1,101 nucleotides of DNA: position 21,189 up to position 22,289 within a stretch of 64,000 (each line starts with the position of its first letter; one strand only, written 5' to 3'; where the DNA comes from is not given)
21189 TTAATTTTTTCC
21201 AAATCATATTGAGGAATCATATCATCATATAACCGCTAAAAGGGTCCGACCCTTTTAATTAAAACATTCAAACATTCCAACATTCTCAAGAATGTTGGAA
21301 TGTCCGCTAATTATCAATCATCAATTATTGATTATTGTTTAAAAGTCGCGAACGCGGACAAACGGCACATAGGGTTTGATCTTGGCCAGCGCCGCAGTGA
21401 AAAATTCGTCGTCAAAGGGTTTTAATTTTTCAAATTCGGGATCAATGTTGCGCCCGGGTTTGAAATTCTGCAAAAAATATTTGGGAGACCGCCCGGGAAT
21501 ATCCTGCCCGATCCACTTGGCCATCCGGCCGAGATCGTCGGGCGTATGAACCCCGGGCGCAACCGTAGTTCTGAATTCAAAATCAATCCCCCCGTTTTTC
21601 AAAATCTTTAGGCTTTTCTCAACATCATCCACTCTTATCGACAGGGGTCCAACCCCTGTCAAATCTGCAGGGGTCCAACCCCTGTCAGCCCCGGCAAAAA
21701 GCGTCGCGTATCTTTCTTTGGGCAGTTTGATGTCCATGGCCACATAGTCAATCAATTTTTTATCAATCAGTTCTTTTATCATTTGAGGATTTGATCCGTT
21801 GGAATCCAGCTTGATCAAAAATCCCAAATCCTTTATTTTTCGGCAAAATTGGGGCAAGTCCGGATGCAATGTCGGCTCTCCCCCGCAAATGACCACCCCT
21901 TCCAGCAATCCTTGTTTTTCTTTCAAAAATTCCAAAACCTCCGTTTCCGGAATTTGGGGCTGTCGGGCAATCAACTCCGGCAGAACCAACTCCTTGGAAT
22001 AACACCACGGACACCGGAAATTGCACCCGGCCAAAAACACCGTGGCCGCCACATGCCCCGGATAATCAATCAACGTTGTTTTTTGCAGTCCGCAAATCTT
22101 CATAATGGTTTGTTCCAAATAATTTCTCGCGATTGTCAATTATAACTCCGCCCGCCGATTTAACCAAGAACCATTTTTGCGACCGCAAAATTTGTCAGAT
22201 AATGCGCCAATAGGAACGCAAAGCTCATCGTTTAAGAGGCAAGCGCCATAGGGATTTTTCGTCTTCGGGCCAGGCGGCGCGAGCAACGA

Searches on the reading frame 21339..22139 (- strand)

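Call 53: search_protein_families(library=pfam, proteins=[window:21339-22139:-], max_evalue=0.00001)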
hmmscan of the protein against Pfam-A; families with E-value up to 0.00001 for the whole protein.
window:21339-22139:- (266 aa): 2 families
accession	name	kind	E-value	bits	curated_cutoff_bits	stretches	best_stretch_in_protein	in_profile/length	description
PF04055.27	Radical_SAM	-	7.1e-17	62.5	29.5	1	35-209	3-165/166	Radical SAM superfamily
PF13353.11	Fer4_12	-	2.2e-07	31.7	22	1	30-107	6-82/137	4Fe-4S single cluster domain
